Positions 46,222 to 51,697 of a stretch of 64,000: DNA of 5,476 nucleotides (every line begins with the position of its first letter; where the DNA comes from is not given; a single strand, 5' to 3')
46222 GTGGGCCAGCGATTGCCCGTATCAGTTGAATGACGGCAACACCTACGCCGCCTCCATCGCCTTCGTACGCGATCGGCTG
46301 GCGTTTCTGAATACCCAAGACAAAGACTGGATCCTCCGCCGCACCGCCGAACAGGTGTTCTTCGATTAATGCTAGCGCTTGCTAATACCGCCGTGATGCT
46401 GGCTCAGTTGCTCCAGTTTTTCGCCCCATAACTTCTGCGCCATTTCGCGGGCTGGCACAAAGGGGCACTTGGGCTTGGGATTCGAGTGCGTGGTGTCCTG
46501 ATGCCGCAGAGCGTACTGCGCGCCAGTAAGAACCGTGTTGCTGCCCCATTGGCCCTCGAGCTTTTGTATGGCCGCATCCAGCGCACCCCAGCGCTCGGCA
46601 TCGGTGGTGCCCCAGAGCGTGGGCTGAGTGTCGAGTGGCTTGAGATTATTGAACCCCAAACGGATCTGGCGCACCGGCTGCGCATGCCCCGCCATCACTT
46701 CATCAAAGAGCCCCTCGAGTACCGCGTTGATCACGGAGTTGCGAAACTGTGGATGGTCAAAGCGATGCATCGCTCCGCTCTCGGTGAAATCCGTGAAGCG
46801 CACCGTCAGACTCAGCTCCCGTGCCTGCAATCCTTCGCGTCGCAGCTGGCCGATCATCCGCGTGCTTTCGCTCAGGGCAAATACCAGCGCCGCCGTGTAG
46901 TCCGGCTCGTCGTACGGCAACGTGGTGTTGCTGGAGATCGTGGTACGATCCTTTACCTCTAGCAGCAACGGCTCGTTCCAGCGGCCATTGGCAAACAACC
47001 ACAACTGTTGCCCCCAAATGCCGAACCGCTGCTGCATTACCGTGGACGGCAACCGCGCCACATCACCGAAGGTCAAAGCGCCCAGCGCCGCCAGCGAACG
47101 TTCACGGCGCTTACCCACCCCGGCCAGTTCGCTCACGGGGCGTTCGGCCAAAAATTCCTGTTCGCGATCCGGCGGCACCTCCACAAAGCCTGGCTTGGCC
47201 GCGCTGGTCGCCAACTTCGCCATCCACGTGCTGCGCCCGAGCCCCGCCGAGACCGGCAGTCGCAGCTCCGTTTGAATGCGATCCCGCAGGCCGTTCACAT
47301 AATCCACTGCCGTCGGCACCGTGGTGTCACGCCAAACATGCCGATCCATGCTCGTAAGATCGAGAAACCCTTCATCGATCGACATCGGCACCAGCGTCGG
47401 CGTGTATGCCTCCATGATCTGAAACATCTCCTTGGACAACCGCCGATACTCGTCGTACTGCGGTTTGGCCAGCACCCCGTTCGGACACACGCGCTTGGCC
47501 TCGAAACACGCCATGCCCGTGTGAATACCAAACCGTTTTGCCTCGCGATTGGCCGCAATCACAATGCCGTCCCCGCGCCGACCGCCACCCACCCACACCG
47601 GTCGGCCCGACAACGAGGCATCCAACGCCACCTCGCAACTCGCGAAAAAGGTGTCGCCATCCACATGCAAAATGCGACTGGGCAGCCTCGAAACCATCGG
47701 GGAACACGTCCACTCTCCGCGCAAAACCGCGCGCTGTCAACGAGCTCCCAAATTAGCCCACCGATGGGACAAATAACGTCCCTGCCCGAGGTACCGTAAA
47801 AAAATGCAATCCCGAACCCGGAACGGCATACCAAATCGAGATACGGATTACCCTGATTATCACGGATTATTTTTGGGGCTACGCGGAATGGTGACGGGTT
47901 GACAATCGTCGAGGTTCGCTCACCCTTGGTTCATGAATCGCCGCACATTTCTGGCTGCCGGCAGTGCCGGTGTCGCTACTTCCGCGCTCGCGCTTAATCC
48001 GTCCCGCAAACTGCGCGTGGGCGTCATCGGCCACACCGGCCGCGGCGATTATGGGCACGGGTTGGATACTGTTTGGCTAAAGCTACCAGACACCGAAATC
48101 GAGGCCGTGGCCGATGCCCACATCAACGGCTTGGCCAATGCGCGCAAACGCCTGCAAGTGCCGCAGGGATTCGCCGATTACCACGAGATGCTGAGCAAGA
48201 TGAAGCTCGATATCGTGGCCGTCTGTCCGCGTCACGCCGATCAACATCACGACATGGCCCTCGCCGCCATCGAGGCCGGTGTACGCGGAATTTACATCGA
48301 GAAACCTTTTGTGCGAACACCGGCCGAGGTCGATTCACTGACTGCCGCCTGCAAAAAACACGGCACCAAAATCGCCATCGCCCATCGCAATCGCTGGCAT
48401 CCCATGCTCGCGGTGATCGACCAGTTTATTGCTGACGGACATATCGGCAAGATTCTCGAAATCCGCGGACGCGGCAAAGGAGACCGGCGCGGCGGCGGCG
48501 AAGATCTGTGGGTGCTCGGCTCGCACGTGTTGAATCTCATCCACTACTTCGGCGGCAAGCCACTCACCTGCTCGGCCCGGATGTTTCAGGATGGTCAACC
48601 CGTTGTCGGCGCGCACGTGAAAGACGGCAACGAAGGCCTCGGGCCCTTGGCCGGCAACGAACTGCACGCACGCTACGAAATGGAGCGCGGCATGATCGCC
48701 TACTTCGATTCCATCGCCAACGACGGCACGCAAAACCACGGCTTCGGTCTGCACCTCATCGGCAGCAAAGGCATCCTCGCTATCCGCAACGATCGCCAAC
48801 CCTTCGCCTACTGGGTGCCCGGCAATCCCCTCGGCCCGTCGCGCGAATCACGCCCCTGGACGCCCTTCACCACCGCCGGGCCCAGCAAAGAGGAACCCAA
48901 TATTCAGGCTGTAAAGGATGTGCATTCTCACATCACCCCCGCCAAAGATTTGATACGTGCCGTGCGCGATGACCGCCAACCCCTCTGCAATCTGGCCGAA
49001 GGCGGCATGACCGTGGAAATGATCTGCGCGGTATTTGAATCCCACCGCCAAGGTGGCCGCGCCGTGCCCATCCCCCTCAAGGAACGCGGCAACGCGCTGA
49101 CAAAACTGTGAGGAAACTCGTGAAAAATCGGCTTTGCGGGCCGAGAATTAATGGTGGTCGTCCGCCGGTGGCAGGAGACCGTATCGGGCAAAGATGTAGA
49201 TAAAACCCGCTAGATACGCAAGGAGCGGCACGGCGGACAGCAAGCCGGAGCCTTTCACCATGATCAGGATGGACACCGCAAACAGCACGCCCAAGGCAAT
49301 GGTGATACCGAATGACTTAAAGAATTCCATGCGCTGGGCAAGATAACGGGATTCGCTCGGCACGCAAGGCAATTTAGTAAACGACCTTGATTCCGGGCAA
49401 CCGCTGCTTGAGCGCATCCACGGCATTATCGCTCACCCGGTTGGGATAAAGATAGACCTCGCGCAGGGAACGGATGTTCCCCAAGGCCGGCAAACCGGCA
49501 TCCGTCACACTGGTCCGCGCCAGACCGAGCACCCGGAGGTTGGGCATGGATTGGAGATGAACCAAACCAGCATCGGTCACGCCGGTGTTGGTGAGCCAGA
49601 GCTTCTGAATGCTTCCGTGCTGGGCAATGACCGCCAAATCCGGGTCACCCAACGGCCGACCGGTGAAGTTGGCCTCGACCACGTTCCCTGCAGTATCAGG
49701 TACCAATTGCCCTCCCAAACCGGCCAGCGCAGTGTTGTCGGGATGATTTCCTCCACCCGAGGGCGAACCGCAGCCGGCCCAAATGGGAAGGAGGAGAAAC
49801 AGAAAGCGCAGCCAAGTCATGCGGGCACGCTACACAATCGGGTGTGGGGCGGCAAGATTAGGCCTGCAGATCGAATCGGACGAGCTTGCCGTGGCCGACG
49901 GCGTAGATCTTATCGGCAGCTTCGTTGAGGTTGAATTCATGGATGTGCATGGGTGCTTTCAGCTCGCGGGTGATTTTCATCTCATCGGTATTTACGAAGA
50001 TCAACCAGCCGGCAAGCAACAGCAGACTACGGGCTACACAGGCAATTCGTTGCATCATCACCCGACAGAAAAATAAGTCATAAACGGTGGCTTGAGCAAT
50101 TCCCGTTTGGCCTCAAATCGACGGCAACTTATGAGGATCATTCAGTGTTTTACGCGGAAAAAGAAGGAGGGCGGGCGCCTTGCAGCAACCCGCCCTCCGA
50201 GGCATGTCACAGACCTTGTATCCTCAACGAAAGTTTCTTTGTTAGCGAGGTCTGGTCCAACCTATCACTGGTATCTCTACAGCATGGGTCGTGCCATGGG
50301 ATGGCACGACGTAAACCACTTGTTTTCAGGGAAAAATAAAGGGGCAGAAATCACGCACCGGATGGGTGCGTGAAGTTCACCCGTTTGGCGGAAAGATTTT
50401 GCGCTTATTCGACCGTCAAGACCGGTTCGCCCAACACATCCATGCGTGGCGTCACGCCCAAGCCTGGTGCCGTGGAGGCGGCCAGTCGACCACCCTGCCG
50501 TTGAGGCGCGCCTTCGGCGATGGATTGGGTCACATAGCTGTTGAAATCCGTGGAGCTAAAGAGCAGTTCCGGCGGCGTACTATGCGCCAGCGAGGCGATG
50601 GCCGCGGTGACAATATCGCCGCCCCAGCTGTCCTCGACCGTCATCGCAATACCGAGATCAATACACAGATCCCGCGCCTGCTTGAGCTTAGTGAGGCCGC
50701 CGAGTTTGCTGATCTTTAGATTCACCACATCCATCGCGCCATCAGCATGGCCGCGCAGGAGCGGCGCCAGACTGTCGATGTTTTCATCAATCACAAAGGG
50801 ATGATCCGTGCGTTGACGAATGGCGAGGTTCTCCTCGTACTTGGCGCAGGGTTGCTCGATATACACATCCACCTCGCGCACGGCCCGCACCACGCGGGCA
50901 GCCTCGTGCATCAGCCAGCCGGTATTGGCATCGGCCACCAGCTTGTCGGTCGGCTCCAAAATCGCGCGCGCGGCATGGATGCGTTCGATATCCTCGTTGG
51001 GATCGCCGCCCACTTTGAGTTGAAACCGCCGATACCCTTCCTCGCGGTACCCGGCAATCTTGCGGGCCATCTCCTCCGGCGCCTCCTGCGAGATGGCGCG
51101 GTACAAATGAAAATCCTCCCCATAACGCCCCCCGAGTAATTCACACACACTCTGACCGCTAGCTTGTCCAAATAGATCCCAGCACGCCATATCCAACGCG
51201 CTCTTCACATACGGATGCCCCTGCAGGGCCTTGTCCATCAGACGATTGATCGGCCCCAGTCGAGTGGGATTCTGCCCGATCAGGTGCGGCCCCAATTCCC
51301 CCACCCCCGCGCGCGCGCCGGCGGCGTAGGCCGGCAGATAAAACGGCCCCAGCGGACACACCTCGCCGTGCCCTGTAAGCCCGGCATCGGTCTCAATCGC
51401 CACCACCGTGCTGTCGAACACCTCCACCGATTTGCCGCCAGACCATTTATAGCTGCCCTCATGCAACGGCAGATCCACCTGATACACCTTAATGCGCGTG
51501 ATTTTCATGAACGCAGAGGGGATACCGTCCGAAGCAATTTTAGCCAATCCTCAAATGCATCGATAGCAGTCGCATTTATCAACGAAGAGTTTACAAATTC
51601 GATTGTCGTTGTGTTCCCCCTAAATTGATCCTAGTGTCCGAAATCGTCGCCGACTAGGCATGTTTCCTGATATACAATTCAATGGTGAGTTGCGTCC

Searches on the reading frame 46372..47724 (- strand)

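Call 8: search_protein_families(library=pfam, proteins=[window:46372-47724:-], max_evalue=0.001)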
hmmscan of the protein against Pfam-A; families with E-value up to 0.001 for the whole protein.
window:46372-47724:- (450 aa): 4 families
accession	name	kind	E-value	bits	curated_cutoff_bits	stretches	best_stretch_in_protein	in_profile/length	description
PF00817.25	IMS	-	1.8e-40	138.7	23.2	1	21-173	1-147/148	impB/mucB/samB family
PF11799.13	IMS_C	-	1.3e-11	45.3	20.7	1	261-364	2-102/109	impB/mucB/samB family C-terminal domain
PF11798.14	IMS_HHH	-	8e-06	26.2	24.4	1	185-215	1-31/32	IMS family HHH motif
PF21999.2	IMS_HHH_1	-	8.7e-05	23.3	27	1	199-247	2-51/53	DNA polymerase-iota, thumb domain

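Call 91: search_protein_families(library=padloc, proteins=[window:46372-47724:-], max_evalue=0.00001)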
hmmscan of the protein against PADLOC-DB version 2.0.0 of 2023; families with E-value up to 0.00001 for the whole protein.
window:46372-47724:- (450 aa): 0 families

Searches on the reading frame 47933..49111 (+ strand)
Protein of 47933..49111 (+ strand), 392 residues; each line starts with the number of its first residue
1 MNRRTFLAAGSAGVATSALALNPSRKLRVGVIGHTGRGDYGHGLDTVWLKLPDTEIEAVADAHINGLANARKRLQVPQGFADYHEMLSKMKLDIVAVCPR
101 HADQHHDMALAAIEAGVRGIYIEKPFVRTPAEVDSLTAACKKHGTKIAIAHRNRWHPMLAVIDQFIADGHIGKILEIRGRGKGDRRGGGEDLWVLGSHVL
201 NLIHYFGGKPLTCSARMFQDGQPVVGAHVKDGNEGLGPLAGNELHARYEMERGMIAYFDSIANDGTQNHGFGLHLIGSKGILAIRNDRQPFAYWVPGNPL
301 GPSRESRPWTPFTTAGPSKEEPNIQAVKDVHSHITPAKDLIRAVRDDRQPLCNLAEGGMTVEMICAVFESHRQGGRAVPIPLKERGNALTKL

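Call 8: search_protein_families(library=pfam, proteins=[window:47933-49111:+], max_evalue=0.001)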
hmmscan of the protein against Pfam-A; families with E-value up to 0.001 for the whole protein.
window:47933-49111:+ (392 aa): 2 families
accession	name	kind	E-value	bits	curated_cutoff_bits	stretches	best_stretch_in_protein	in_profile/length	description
PF01408.29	GFO_IDH_MocA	-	1.5e-16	61.6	24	1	27-150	1-119/120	Oxidoreductase family, NAD-binding Rossmann fold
PF02894.22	GFO_IDH_MocA_C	-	0.00058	20.2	22.9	0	187-377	39-215/218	Oxidoreductase family, C-terminal alpha/beta domain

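Call 91: search_protein_families(library=padloc, proteins=[window:47933-49111:+], max_evalue=0.00001)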
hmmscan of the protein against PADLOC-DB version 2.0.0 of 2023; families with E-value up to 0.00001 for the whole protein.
window:47933-49111:+ (392 aa): 0 families

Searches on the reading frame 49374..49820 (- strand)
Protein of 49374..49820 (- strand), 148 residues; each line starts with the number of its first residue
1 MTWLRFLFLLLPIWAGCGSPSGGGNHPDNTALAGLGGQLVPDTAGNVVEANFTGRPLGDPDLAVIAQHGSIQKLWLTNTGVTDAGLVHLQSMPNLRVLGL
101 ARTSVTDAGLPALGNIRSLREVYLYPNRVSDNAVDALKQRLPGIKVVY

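Call 8: search_protein_families(library=pfam, proteins=[window:49374-49820:-], max_evalue=0.001)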
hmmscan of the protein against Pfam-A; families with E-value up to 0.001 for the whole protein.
window:49374-49820:- (148 aa): 1 family
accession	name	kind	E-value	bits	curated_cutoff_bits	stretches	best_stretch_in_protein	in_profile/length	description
PF12799.13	LRR_4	-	2.5e-07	31.2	27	0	71-107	3-38/44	Leucine Rich repeats (2 copies)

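Call 91: search_protein_families(library=padloc, proteins=[window:49374-49820:-], max_evalue=0.00001)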
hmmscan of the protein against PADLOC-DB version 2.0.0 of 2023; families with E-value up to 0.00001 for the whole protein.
window:49374-49820:- (148 aa): 0 families

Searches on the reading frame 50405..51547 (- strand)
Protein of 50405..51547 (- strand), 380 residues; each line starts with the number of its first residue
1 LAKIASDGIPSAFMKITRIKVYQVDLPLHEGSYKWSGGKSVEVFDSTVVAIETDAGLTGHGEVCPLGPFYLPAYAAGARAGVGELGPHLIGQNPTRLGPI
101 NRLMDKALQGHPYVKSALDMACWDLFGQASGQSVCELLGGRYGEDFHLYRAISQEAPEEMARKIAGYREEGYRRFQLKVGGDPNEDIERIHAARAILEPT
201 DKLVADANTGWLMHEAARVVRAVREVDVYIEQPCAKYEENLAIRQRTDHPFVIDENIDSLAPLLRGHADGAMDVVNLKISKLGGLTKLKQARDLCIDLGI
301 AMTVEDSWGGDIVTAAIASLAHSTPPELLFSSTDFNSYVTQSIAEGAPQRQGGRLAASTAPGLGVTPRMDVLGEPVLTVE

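Call 8: search_protein_families(library=pfam, proteins=[window:50405-51547:-], max_evalue=0.001)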
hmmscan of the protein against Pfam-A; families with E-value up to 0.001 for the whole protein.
window:50405-51547:- (380 aa): 2 families
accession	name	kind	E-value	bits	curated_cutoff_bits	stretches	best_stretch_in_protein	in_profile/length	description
PF13378.12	MR_MLE_C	-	2.3e-43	148.9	29.4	1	159-370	1-218/219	Enolase C-terminal domain-like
PF02746.21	MR_MLE_N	-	1.2e-15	58.2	22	1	47-139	29-117/117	Mandelate racemase / muconate lactonizing enzyme, N-terminal domain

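Call 91: search_protein_families(library=padloc, proteins=[window:50405-51547:-], max_evalue=0.00001)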
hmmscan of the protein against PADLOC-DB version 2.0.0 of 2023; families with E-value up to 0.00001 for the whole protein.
window:50405-51547:- (380 aa): 0 families
